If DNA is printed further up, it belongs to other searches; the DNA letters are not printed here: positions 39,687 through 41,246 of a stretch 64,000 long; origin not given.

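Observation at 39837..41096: CYP153-like P450 embedded between paaB and paaC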

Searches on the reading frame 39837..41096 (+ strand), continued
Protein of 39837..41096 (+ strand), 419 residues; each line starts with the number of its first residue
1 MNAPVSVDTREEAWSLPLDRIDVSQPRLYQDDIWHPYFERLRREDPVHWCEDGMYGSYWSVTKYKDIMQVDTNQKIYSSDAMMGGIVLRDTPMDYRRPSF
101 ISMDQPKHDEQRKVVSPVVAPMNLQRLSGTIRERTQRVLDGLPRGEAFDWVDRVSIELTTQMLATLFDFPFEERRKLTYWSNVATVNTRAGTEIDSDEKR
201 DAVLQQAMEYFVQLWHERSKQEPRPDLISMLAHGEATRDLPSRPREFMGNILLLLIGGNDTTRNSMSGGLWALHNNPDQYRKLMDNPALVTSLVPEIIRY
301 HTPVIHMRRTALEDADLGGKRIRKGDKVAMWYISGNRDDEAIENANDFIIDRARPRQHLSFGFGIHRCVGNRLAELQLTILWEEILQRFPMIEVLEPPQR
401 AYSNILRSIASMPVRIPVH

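Call 27: search_solved_structures(query=window:39837-41096:+, max_evalue=1e-100, show_alignments=3)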
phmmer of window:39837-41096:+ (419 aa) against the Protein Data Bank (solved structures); distinct sequences matched with E-value up to 1e-100: 13.
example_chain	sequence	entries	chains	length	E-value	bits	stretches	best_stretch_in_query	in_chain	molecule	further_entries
3rwl_A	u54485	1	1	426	6.3e-171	571.9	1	12-416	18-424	Cytochrome P450 alkane hydroxylase 1 CYP153A7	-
7ant_A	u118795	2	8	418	7.7e-164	548.5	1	10-416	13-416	Cytochrome P450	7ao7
6hqd_A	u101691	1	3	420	7.3e-155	519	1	5-416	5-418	Cytochrome P450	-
9vfd_A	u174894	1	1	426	7.6e-155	518.9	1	5-416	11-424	Cytochrome P450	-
6hqg_A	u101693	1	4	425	2.1e-153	514.1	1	9-418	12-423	Cytochrome P450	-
8b2p_A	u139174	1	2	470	3.5e-127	427.8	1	15-416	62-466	Cytochrome P450 alkane hydroxylase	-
5fyf_A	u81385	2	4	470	1.4e-124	419.2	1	14-416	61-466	CYTOCHROME P450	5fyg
9kki_A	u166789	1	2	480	2.5e-124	418.4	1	14-416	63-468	Cytochrome P450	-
8hgd_B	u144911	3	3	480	2.7e-124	418.3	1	14-416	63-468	Cytochrome P450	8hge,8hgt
9uy0_A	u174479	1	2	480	3.5e-124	417.9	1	14-416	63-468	Cytochrome P450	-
9ixl_B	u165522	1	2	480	9e-124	416.5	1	14-416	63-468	Cytochrome P450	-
5h1z_A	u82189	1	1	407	3.6e-117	394.8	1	18-416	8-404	putative CYP alkane hydroxylase CYP153D17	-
6hqw_A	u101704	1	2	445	1e-106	360.3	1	21-414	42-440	Cytochrome P450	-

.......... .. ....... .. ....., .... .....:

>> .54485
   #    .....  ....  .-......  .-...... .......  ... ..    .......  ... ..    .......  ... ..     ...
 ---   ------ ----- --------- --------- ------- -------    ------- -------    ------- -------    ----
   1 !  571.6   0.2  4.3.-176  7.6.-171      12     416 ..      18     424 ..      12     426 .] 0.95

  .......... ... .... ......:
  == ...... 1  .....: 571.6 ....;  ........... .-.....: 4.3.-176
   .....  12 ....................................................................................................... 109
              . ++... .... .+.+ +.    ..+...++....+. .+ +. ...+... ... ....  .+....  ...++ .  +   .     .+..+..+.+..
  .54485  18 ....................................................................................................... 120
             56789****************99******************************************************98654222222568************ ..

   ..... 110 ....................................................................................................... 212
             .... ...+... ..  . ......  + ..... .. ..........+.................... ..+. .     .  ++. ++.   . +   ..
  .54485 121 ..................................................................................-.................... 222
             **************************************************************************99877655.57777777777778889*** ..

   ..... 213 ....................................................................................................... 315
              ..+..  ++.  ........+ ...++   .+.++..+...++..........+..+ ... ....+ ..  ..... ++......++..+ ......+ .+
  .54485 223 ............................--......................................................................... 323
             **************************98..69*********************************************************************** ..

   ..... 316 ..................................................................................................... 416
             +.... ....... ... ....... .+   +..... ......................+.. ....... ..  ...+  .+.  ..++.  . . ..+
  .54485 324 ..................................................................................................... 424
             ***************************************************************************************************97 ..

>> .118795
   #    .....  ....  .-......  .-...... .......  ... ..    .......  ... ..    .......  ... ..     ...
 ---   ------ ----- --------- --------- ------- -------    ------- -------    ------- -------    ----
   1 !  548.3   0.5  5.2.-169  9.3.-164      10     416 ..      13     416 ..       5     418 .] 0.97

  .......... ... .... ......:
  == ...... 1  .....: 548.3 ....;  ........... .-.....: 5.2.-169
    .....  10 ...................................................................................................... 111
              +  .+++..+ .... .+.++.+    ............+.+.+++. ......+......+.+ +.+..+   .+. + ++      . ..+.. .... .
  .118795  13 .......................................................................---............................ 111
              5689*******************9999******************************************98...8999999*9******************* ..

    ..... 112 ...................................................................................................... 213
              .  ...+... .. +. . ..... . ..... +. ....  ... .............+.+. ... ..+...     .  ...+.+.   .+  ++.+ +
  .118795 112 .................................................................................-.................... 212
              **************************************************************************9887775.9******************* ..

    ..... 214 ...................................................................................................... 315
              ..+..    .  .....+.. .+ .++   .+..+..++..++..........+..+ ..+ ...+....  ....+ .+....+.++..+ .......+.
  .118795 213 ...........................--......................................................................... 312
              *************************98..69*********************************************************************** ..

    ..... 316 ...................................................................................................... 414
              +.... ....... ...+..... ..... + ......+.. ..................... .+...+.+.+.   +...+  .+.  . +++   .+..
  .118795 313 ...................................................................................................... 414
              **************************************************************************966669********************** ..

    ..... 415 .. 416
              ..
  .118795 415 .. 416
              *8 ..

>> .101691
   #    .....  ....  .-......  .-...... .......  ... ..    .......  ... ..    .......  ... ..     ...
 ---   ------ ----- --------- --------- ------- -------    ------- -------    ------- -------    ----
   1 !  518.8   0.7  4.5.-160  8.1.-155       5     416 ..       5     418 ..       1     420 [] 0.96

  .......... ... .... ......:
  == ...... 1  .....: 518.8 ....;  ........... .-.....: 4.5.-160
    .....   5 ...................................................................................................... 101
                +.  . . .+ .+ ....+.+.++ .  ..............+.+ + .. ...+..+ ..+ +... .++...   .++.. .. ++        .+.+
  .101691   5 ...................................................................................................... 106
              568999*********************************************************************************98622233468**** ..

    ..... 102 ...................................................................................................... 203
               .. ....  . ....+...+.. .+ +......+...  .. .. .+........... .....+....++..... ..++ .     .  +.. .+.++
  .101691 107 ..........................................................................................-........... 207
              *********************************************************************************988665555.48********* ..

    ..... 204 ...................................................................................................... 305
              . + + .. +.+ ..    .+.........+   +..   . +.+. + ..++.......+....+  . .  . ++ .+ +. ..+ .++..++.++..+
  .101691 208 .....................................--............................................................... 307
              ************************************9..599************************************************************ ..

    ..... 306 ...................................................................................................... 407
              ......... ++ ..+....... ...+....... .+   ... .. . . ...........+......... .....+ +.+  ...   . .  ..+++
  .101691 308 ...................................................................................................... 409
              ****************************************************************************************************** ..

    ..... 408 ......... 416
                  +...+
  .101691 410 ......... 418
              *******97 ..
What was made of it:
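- On CYP153 (subfamily A) cytochrome P450: The best 13 PDB hits include every chain labelled CYP153 (CYP153A7, CYP153D17, 'P450 alkane hydroxylase'); the rest are deposited only as 'Cytochrome P450' (call 27).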

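Call 28: search_protein_families(library=pfam, proteins=[L020:3343-4497:+, L020:4607-5431:-, L020:5869-6243:+, L020:6213-6806:-, L020:6647-7957:-, L020:9101-10813:+, L020:9206-10537:-, L020:11162-11761:+, L020:11433-12689:-, L020:13033-14295:-], max_evalue=0.0001)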
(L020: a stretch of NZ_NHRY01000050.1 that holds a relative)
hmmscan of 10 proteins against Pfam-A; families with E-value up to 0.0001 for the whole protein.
L020:3343-4497:+ (384 aa): 3 families
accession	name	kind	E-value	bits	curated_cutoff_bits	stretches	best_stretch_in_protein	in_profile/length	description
PF13442.11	Cytochrome_CBB3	-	1.3e-12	48.3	27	1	287-364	1-68/68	Cytochrome C oxidase, cbb3-type, subunit III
PF00497.25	SBP_bac_3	-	3.6e-08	33.7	26.4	1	43-249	1-117/132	Bacterial extracellular solute-binding proteins, family 3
PF00034.26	Cytochrom_C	-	1.4e-05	26.8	21.3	1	289-367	1-89/90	Cytochrome c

L020:4607-5431:- (274 aa): 1 family
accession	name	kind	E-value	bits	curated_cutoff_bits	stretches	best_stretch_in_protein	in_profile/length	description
PF03405.20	FA_desaturase_2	-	9.7e-06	25.1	22.7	1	58-169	102-213/325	Fatty acid desaturase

L020:5869-6243:+ (124 aa): 0 families

L020:6213-6806:- (197 aa): 1 family
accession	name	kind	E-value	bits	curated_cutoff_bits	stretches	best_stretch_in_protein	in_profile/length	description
PF01796.24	OB_ChsH2_C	-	5.7e-11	42.6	27.1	1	113-180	1-65/65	ChsH2, C-terminal OB-fold domain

L020:6647-7957:- (436 aa): 1 family
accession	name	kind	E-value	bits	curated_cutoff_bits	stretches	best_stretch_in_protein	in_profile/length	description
PF22691.2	Thiolase_C_1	-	1.8e-23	83.3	28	1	301-418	10-129/144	Thiolase C-terminal domain-like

L020:9101-10813:+ (570 aa): 2 families
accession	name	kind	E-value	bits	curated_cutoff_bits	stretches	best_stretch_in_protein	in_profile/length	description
PF00501.34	AMP-binding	-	3.9e-81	273.2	29.9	1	69-421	2-384/384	AMP-binding enzyme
PF13193.12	AMP-binding_C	-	7.9e-21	75.2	24.5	1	471-546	1-76/76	AMP-binding enzyme C-terminal domain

L020:9206-10537:- (443 aa): 0 families

L020:11162-11761:+ (199 aa): 0 families

L020:11433-12689:- (418 aa): 2 families
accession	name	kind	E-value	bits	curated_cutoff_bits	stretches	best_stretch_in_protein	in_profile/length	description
PF00378.25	ECH_1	-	3.2e-36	125.4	27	1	171-374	4-207/251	Enoyl-CoA hydratase/isomerase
PF16113.10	ECH_2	-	5.3e-25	89.1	27.2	1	174-359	2-189/335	Enoyl-CoA hydratase/isomerase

L020:13033-14295:- (420 aa): 0 families

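Call 31: search_dna_similar(query=window:39837-41096:+, collection=plasmids, mode=protein, max_rows=25, max_evalue=1e-60)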
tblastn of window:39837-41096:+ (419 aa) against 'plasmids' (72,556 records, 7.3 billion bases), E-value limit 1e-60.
Records with a match: 102; places in all: 114; records where one place covers at least 80% of the query: 101.
Best place of each record, by identity: 60-80% 3; <60% 99.
By first word of the organism name: Acinetobacter 46; Rhodococcus 30; Sphingobium 4; Sphingopyxis 3; Mycobacterium 2; Novosphingobium 2; Marinobacter 2; Tsukamurella 2; Mycolicibacterium 2; Polaromonas 1; and 8 more.
By predicted mobility (MOB-suite, as given by PLSDB): mobilizable 44; non-mobilizable 31; conjugative 27.
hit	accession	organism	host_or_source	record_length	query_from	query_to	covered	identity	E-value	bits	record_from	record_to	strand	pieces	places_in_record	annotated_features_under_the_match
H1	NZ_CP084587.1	Mycobacterium intracellulare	water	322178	8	416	98%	60.4%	2e-155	493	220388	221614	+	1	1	cytochrome P450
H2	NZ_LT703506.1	Mycobacterium intracellulare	natural / free-living,environmental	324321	8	416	98%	60.4%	2e-155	493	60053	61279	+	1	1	cytochrome P450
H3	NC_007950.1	Polaromonas sp. JS666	-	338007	13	416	96%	60.7%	4e-152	483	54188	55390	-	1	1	cytochrome P450 | FAD-dependent oxidoreductase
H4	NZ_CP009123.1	Sphingopyxis fribergensis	soil sample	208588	15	419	97%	58.3%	1e-145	465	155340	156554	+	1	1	cytochrome P450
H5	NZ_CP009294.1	Novosphingobium pentaromativorans US6-1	mud sediment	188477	15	419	97%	58.3%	7e-142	454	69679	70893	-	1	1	cytochrome P450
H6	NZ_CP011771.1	Croceicoccus naphthovorans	-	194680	15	419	97%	58.3%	7e-142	454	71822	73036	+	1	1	cytochrome P450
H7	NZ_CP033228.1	Sphingobium yanoikuyae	Mixed culture,wastewater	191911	15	419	97%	57.4%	6e-135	434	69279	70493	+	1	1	cytochrome P450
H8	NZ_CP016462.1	Blastomonas sp. RAC04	Microbial isolate,Algal phycosphere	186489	15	419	97%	56.1%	6e-137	440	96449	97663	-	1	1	cytochrome P450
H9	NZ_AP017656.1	Sphingobium cloacae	-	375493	16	416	96%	56.7%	3e-138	443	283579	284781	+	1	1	cytochrome P450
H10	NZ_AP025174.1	Cupriavidus sp. P-10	-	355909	15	416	96%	56.0%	4e-138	443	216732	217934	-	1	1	cytochrome P450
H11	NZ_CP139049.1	Acinetobacter haemolyticus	mixed culture,Crude oil contaminated ...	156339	12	416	97%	51.9%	4e-126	408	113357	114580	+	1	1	cytochrome P450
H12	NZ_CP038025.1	Acinetobacter radioresistens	bacterial culture,soil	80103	12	416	97%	51.9%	4e-126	408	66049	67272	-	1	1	cytochrome P450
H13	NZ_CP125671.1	Acinetobacter sp. KCTC 92772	Single cell,Spoiled shower gel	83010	12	416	97%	51.9%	4e-126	408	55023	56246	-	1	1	cytochrome P450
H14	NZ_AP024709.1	Acinetobacter sp. Tol 5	-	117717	12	416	97%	51.9%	4e-126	408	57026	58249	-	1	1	cytochrome P450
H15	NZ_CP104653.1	Acinetobacter variabilis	Homo sapiens,Wound/Abscess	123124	12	416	97%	51.9%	4e-126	408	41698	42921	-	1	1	cytochrome P450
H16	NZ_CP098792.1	Acinetobacter baumannii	Homo sapiens,blood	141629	12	416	97%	51.9%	4e-126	408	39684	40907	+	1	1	cytochrome P450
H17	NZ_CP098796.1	Acinetobacter baumannii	Homo sapiens,blood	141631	12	416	97%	51.9%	4e-126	408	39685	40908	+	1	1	cytochrome P450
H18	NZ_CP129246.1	Acinetobacter baumannii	Homo sapiens,urine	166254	12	416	97%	51.9%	4e-126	408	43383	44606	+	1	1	cytochrome P450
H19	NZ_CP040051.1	Acinetobacter baumannii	Homo sapiens,blood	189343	12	416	97%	51.9%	4e-126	408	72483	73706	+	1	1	cytochrome P450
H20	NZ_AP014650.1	Acinetobacter baumannii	Homo sapiens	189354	12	416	97%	51.9%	4e-126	408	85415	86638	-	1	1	cytochrome P450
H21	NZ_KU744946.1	Acinetobacter baumannii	urinary tract infection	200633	12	416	97%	51.9%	4e-126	408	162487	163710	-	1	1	cytochrome P450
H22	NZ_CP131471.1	Acinetobacter junii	single cell,mining soil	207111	12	416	97%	51.9%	4e-126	408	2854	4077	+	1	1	cytochrome P450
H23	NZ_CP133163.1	Acinetobacter sp. A22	bacteria,antimony mine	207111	12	416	97%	51.9%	4e-126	408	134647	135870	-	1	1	cytochrome P450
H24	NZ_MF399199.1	Acinetobacter baumannii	-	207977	12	416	97%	51.9%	4e-126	408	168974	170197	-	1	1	cytochrome P450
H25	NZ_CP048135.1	Acinetobacter baumannii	Homo sapiens,mid stream urine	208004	12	416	97%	51.9%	4e-126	408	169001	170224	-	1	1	cytochrome P450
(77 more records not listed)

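Call 37: search_protein_families(library=ncbifam, proteins=[L010:9271-10803:+, L020:9278-10813:+], max_evalue=1e-10)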
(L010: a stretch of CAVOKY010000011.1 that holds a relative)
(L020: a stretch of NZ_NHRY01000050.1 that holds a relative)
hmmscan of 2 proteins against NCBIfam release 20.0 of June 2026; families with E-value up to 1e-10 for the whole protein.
L010:9271-10803:+ (510 aa): 102 families (the best 25 are shown)
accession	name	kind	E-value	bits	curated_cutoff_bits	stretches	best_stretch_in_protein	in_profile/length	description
NF004837.0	PRK06187.1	subfamily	1.7e-140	468.8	476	1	3-506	8-524/531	long-chain-fatty-acid--CoA ligase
NF006572.0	PRK09088.1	equivalog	5.4e-138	460.7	696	1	7-503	5-486/491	acyl-CoA synthetase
NF005307.0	PRK06839.1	equivalog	2.4e-131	438.8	748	1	9-502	8-491/496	o-succinylbenzoate--CoA ligase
NF006182.0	PRK08316.1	subfamily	1.8e-118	396.3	663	1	7-506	15-519/523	fatty acyl-CoA synthetase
NF052269.1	Staph_lig_FadD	equivalog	4.2e-111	371.7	650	1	6-503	3-492/499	long-chain-fatty-acid--CoA ligase FadD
NF005702.0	PRK07514.1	subfamily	3.3e-106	355.6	558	1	6-505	6-501/506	malonyl-CoA synthase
NF004797.0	PRK06145.1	equivalog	1.4e-101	340.3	850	1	6-505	5-496/499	acyl-CoA synthetase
NF002966.0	PRK03640.1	equivalog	4.8e-101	338.7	556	1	10-504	9-480/483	o-succinylbenzoate--CoA ligase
NF005801.1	PRK07656.1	equivalog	1.3e-98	330.8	657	1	12-501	10-500/500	FadD3 family acyl-CoA ligase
NF005676.0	PRK07470.1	equivalog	4.6e-97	325.9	774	1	8-509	25-534/544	acyl-CoA synthetase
NF004114.0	PRK05605.1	equivalog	4.2e-96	322.5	766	2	150-505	213-570/575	long-chain-fatty-acid--CoA ligase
NF005857.1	PRK07786.1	exception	1.3e-93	314.3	733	1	9-504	15-512/513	fatty-acid--CoA ligase FadD5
NF009233.0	PRK12583.1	subfamily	1.9e-90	303.8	832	2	153-503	196-549/558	fatty acid CoA ligase family protein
TIGR01923.1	menE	equivalog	1.8e-85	287.5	330.15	1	32-497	1-439/442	o-succinylbenzoate--CoA ligase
NF006020.0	PRK08162.1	subfamily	6.5e-85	285.5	677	1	15-505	31-539/545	acyl-CoA synthetase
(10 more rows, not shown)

L020:9278-10813:+ (511 aa): 101 families (the best 25 are shown)
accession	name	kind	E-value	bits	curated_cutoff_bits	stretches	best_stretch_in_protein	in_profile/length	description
NF006572.0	PRK09088.1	equivalog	6.6e-142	473.6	696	1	7-496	5-486/491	acyl-CoA synthetase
NF004837.0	PRK06187.1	subfamily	4e-137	457.7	476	1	7-499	12-524/531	long-chain-fatty-acid--CoA ligase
NF005307.0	PRK06839.1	equivalog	1.1e-133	446.5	748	1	9-494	8-490/496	o-succinylbenzoate--CoA ligase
NF006182.0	PRK08316.1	subfamily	7.8e-120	400.8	663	1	8-500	16-520/523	fatty acyl-CoA synthetase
NF052269.1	Staph_lig_FadD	equivalog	8.5e-109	364.1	650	1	6-494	3-490/499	long-chain-fatty-acid--CoA ligase FadD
NF004797.0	PRK06145.1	equivalog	1.8e-105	353.2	850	1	7-496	6-494/499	acyl-CoA synthetase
NF002966.0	PRK03640.1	equivalog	1.5e-104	350.3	556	1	13-494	12-477/483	o-succinylbenzoate--CoA ligase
NF005702.0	PRK07514.1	subfamily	9.2e-102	341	558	1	6-499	6-502/506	malonyl-CoA synthase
NF005857.1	PRK07786.1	exception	3.2e-101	339.4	733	1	7-498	13-513/513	fatty-acid--CoA ligase FadD5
NF005801.1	PRK07656.1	equivalog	1.9e-98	330.3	657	1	13-494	11-500/500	FadD3 family acyl-CoA ligase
NF005676.0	PRK07470.1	equivalog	4.8e-93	312.6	774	1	10-496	27-528/544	acyl-CoA synthetase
NF009233.0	PRK12583.1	subfamily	1.7e-91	307.3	832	2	149-494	199-547/558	fatty acid CoA ligase family protein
NF006181.0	PRK08314.1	subfamily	1.6e-90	304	705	2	141-491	194-548/563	long-chain-fatty-acid--CoA ligase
NF004114.0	PRK05605.1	equivalog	8.9e-90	301.6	766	1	144-494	214-566/575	long-chain-fatty-acid--CoA ligase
NF006020.0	PRK08162.1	subfamily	1.4e-89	300.9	677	2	155-499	187-540/545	acyl-CoA synthetase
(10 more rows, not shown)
